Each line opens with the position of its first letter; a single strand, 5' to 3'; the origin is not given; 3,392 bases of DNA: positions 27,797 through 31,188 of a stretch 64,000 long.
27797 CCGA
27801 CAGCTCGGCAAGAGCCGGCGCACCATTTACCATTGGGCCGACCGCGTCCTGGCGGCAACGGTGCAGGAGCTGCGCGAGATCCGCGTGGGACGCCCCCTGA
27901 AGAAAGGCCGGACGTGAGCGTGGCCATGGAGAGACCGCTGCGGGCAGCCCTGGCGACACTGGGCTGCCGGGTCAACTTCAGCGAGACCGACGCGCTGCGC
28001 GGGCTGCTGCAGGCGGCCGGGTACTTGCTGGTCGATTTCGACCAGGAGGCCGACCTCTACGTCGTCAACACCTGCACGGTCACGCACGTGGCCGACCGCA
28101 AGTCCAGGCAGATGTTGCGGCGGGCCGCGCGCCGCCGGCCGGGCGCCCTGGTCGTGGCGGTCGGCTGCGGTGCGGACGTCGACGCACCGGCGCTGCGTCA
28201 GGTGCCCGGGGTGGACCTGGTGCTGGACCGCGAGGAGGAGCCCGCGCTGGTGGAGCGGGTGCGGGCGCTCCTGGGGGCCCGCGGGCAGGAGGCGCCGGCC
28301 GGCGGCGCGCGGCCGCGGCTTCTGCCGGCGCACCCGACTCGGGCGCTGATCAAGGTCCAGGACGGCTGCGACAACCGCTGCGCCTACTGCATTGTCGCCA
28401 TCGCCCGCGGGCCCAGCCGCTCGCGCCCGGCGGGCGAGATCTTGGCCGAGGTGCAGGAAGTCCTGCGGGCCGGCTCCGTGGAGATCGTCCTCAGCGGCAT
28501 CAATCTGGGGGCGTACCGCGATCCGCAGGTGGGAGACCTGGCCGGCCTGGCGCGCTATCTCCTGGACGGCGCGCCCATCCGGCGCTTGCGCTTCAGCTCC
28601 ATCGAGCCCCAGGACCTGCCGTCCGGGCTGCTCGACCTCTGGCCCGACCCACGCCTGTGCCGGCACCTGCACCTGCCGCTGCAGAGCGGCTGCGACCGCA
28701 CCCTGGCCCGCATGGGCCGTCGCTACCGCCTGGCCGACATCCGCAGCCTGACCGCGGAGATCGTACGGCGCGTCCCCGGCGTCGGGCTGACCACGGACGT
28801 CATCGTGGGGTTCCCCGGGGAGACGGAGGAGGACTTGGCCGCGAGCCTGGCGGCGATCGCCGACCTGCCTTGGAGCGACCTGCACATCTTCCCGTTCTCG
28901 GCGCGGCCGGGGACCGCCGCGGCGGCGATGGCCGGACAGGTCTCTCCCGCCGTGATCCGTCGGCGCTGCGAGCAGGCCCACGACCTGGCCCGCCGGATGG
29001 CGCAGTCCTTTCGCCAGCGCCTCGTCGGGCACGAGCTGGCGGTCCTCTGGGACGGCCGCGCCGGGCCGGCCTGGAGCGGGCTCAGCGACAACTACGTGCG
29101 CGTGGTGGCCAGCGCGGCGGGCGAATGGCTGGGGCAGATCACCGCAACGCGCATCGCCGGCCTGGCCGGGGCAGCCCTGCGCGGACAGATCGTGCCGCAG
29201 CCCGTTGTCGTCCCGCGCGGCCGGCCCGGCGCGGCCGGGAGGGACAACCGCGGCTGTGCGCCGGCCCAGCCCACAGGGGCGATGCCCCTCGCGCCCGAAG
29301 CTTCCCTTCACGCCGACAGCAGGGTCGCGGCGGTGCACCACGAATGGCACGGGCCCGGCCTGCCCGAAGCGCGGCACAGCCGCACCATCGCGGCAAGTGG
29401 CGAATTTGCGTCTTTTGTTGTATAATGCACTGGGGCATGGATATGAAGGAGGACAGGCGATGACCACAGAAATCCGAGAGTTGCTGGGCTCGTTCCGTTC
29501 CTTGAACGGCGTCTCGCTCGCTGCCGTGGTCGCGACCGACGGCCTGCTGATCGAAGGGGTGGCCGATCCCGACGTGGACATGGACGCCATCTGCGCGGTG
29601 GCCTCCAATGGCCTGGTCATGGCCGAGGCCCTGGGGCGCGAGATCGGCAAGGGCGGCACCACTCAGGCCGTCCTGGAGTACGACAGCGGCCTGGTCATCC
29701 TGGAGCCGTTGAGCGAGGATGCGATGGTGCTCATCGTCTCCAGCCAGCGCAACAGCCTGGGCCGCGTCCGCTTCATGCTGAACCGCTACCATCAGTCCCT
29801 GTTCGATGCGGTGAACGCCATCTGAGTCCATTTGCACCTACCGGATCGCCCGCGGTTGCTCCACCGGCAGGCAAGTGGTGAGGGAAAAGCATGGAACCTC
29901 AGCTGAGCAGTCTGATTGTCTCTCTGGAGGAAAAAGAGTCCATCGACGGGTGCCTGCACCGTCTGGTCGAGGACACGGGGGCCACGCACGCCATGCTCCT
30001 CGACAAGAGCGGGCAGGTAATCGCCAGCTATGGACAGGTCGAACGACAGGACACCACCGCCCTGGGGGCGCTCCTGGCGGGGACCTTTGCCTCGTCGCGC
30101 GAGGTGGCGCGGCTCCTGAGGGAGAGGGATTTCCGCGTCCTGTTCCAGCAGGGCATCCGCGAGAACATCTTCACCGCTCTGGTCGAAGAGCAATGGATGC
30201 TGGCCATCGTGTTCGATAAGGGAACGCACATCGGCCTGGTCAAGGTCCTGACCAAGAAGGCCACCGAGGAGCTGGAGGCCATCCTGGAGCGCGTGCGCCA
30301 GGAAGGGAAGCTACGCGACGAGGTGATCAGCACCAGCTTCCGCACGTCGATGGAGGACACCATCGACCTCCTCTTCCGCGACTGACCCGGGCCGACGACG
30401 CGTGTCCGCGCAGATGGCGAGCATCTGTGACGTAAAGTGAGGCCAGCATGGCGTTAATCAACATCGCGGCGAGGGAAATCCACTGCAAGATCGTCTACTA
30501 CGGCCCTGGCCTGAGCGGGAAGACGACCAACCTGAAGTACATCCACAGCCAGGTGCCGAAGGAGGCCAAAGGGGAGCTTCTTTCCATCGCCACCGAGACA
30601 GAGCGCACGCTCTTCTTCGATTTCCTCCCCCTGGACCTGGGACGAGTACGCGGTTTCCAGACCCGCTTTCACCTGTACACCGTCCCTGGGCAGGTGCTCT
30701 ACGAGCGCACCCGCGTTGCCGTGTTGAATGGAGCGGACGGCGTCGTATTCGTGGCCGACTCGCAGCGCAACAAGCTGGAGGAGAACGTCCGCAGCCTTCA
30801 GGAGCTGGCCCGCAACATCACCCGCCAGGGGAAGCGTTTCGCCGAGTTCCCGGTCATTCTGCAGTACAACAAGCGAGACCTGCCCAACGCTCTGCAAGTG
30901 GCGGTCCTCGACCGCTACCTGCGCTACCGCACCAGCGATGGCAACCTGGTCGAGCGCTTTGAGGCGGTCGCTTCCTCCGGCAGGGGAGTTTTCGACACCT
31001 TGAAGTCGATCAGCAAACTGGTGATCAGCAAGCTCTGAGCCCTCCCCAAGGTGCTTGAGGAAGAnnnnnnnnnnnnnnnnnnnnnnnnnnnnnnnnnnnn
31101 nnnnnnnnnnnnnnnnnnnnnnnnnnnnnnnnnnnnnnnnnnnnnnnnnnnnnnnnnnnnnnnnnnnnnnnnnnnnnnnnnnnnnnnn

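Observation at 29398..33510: Six-gene MglA operon: two Roadblock proteins, MglA, DUF4388, a lamin-tail-domain membrane protein and a small membrane protein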

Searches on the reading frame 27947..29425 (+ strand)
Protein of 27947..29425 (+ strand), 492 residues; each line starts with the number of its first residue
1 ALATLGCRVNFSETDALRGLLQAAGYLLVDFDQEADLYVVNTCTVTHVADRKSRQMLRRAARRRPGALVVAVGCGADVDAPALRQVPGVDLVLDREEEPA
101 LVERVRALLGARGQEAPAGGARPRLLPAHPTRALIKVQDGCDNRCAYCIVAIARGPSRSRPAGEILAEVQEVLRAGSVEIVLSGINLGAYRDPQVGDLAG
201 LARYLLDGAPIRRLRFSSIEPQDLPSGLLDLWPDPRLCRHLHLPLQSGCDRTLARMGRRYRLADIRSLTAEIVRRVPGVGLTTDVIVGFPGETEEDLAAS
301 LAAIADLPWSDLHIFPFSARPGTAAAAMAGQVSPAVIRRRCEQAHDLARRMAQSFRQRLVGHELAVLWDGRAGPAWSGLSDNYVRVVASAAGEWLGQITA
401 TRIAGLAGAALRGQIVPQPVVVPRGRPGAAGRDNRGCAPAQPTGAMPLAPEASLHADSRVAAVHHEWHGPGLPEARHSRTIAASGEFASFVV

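Call 77: search_protein_families(library=pfam, proteins=[window:27947-29425:+], max_evalue=0.01)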
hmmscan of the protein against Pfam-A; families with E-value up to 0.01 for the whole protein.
window:27947-29425:+ (492 aa): 2 families
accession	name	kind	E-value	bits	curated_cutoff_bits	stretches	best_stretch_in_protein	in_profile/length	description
PF00919.26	UPF0004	-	5.7e-22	78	27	1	2-93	4-97/98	Uncharacterized protein family UPF0004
PF04055.27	Radical_SAM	-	8.6e-19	68.8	29.5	1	135-301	1-163/166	Radical SAM superfamily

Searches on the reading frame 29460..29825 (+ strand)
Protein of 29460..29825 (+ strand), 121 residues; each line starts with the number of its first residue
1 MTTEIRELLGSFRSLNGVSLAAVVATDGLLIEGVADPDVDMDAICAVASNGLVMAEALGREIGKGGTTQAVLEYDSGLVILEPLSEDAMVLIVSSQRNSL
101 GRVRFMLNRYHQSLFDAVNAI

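Call 4: search_protein_families(library=pfam, proteins=[window:29460-29825:+], max_evalue=1)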
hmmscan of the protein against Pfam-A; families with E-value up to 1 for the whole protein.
window:29460-29825:+ (121 aa): 1 family
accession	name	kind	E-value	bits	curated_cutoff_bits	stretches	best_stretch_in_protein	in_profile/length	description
PF03259.23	Robl_LC7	-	7.2e-13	48.5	23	1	6-93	3-90/91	Roadblock/LC7 domain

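Call 5: search_protein_families(library=ncbifam, proteins=[window:29460-29825:+], max_evalue=1)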
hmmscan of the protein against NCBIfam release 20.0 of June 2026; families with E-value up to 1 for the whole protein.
window:29460-29825:+ (121 aa): 1 family
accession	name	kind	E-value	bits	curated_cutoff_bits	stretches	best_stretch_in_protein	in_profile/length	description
NF001465.0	PRK00321.1-6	subfamily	0.049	12.7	489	0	54-103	110-159/302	recombination-associated protein RdgC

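Call 16: search_solved_structures(query=window:29460-29825:+, max_evalue=10, show_alignments=2)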
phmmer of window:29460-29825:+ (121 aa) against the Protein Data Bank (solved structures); distinct sequences matched with E-value up to 10: 8.
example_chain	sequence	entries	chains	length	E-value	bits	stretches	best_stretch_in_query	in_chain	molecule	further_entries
7f8m_A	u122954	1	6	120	1.9e-08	37.6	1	5-116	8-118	Robl_LC7 domain-containing protein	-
3leq_A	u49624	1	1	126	0.00041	23.7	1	15-112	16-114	uncharacterized protein cvnB5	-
9jue_D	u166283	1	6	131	0.0011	22.4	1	18-112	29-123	Roadblock/LC7 domain protein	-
7yh1_D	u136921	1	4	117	0.0013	22.1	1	5-104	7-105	Roadblock/LC7 domain protein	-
9hef_A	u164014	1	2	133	0.11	15.9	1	13-105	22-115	Serine protease inhibitor Rv3364c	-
1mjf_A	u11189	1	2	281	0.87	13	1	63-113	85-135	spermidine synthase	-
2ann_A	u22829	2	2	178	0.9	12.9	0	52-87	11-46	RNA-binding protein Nova-1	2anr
7pwf_c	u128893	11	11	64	1.2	12.5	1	54-99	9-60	Ribosomal protein S28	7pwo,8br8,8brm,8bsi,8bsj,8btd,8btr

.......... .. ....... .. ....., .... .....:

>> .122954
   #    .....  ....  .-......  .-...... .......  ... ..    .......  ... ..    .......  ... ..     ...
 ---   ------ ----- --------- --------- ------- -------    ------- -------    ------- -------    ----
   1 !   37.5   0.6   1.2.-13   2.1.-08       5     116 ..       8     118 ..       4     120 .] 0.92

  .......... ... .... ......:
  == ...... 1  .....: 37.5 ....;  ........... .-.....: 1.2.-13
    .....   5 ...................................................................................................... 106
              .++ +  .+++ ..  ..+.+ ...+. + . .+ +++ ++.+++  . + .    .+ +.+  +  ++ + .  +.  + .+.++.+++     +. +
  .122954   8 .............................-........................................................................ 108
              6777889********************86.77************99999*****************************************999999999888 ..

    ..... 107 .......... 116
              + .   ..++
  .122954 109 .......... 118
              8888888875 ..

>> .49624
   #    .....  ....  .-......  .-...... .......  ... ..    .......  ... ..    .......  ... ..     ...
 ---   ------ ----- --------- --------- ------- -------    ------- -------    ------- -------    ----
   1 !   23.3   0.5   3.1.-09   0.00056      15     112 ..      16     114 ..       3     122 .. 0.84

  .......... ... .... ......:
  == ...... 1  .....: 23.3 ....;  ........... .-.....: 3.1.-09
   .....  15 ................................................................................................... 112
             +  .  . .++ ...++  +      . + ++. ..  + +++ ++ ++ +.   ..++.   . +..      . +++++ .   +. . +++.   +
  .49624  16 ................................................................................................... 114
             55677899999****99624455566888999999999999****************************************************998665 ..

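Call 36: search_solved_structures(query=A3, max_evalue=10)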
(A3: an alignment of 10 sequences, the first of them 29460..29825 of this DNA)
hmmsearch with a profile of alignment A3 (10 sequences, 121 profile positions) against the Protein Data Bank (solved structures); distinct sequences matched with E-value up to 10: 16.
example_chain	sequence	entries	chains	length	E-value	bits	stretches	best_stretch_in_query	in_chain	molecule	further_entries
7f8m_A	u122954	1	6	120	8.1e-13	51.3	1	3-116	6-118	Robl_LC7 domain-containing protein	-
9jue_D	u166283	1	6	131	1.5e-10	43.9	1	8-119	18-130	Roadblock/LC7 domain protein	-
3leq_A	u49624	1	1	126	5.6e-09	38.9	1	3-120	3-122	uncharacterized protein cvnB5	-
7yh1_D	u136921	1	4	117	3.6e-08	36.3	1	4-104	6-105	Roadblock/LC7 domain protein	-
9hef_A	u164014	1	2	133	1.8e-05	27.6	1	10-107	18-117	Serine protease inhibitor Rv3364c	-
6hjm_A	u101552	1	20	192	0.012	18.5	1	4-117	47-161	MglB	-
6h5b_B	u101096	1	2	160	0.02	17.7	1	4-117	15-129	MglB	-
6izw_B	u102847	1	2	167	0.023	17.5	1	4-117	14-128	Gliding motility protein MglB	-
2e8j_A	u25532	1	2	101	0.037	16.9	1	2-39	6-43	Dynein light chain 2A, cytoplasmic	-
2b95_A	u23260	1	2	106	0.042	16.7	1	2-39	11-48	Dynein light chain 2A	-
2hz5_A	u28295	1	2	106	0.042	16.7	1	2-39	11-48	Dynein light chain 2A, cytoplasmic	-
1z09_A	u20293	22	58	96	0.051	16.4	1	2-39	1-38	Dynein light chain 2A, cytoplasmic | Dynein light chain roadblock-type 1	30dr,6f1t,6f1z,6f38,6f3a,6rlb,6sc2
9dgr_k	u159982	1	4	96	0.058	16.3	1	2-38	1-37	Dynein light chain roadblock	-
1y4o_A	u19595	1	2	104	0.094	15.6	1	3-38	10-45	Dynein light chain 2A, cytoplasmic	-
7f8f_A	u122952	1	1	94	0.14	15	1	3-83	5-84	Robl_LC7 domain-containing protein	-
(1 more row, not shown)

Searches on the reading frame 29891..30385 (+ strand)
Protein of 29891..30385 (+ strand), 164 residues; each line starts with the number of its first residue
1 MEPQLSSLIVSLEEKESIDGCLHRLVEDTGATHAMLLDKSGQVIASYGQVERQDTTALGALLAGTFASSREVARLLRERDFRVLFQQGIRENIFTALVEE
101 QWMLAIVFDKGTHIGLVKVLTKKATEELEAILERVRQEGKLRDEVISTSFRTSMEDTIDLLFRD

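Call 4: search_protein_families(library=pfam, proteins=[window:29891-30385:+], max_evalue=1)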
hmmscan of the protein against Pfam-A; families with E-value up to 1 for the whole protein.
window:29891-30385:+ (164 aa): 5 families
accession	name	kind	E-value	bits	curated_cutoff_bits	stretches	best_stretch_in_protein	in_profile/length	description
PF03259.23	Robl_LC7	-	4.2e-13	49.3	23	1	22-108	6-91/91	Roadblock/LC7 domain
PF23053.1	UBA_N4BP1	-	0.056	13.7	27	1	118-138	22-42/45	N4BP1, UBA-like domain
PF22987.3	Tudor_KDM3B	-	0.062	13.5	27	1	87-127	10-50/75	Lysine-specific demethylase 3B, tudor domain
PF14044.11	NETI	-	0.098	12.8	27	0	12-27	4-19/56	NETI protein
PF17152.10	CHASE8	-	0.13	13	27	1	20-70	34-84/102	Periplasmic sensor domain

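Call 5: search_protein_families(library=ncbifam, proteins=[window:29891-30385:+], max_evalue=1)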
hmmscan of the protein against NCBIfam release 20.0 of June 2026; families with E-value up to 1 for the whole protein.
window:29891-30385:+ (164 aa): 1 family
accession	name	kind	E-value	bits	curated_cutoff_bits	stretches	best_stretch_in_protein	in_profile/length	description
NF052242.1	GTPaseActivMglBThm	equivalog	3.1e-18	66.3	200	1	12-162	10-160/161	GTPase-activating protein MglB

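Call 15: search_solved_structures(query=window:29891-30385:+, max_evalue=1, show_alignments=1)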
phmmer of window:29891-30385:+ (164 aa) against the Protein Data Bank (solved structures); distinct sequences matched with E-value up to 1: 12.
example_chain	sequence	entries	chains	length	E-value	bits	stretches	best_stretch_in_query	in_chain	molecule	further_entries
6izw_B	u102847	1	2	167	8e-23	84.3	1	8-163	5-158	Gliding motility protein MglB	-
6h5b_B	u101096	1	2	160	8.9e-23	84.2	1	8-162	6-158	MglB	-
6hjm_A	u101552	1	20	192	1.6e-22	83.3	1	8-162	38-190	MglB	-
1j3w_A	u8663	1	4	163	6.8e-12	48.9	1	21-163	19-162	Giding protein-mglB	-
3t1r_A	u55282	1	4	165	6.7e-11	45.7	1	21-163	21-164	Gliding protein MglB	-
3t1s_A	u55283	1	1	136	4.3e-10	43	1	21-134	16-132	Gliding protein MglB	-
3t12_B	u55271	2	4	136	2.3e-09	40.6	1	22-134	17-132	Gliding protein MglB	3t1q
3t1x_A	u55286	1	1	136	6.6e-09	39.2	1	21-133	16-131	Gliding protein MglB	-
8tnm_A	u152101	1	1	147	0.07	16.4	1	110-160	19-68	UNC_079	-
3leq_A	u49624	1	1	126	0.16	15.3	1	20-128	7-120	uncharacterized protein cvnB5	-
2jk1_A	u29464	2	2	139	0.43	13.8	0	69-110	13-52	HYDROGENASE TRANSCRIPTIONAL REGULATORY PROTEIN HUPR1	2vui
2e6x_A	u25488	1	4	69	0.91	12.8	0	36-88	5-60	Hypothetical protein TTHA1281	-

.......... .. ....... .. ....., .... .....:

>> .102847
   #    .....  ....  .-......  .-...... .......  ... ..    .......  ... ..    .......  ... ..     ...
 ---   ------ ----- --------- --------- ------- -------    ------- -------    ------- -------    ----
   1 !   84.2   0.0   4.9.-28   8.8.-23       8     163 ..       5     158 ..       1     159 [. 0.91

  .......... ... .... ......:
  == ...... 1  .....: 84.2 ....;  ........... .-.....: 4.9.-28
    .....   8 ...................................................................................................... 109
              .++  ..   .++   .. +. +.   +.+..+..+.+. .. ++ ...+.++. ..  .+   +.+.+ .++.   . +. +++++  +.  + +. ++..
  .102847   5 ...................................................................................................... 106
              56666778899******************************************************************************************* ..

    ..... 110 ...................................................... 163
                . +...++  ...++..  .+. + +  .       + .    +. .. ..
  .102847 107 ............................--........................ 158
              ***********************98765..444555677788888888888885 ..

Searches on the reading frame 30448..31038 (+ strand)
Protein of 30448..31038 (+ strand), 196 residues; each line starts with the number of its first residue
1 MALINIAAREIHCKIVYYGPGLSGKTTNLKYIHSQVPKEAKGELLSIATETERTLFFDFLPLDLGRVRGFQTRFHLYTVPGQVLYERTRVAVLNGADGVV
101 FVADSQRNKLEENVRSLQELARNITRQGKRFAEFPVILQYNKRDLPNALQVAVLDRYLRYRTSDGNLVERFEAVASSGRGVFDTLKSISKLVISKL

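Call 4: search_protein_families(library=pfam, proteins=[window:30448-31038:+], max_evalue=1)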
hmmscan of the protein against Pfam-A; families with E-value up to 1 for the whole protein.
window:30448-31038:+ (196 aa): 6 families
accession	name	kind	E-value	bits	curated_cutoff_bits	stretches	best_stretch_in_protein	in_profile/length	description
PF00025.27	Arf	-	4.5e-07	30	22.3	1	70-190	56-172/174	ADP-ribosylation factor family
PF00071.28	Ras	-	0.008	16.2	21.6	1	51-153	28-124/162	Ras family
PF00503.26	G-alpha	-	0.011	15.3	48.8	0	10-34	20-43/333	G-protein alpha subunit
PF04670.18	Gtr1_RagA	-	0.012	15.5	22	1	14-129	1-110/232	Gtr1/RagA G protein conserved region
PF08477.19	Roc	-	0.038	14.7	27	1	14-144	1-119/119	Ras of Complex, Roc, domain of DAPkinase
PF00009.33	GTP_EFTU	-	0.049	13.6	26.5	1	71-186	68-180/188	Elongation factor Tu GTP binding domain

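Call 5: search_protein_families(library=ncbifam, proteins=[window:30448-31038:+], max_evalue=1)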
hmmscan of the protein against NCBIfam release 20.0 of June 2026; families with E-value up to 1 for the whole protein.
window:30448-31038:+ (196 aa): 1 family
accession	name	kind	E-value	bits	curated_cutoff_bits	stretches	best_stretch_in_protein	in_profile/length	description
TIGR00231.1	small_GTP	domain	3.6e-05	23.6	42.5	1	14-149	5-128/164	GTP-binding protein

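Call 14: search_solved_structures(query=window:30448-31038:+, show_alignments=2)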
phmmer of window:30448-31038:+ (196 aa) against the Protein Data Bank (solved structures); distinct sequences matched with E-value up to 0.001: 5.
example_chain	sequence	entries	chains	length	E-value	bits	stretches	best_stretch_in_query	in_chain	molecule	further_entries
6hjh_A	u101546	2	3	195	1.6e-70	239.8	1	1-196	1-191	Mutual gliding-motility protein MglA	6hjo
6h17_A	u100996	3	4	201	1.8e-70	239.7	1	1-196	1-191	Mutual gliding-motility protein MglA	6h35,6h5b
5ymx_A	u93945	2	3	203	1.9e-70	239.6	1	1-196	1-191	Mutual gliding-motility protein MglA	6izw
3t12_A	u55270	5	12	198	4.7e-67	228.5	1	1-195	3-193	Gliding protein mglA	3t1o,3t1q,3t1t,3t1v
8oul_A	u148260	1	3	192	0.00092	22.3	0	62-159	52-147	Arf GTPase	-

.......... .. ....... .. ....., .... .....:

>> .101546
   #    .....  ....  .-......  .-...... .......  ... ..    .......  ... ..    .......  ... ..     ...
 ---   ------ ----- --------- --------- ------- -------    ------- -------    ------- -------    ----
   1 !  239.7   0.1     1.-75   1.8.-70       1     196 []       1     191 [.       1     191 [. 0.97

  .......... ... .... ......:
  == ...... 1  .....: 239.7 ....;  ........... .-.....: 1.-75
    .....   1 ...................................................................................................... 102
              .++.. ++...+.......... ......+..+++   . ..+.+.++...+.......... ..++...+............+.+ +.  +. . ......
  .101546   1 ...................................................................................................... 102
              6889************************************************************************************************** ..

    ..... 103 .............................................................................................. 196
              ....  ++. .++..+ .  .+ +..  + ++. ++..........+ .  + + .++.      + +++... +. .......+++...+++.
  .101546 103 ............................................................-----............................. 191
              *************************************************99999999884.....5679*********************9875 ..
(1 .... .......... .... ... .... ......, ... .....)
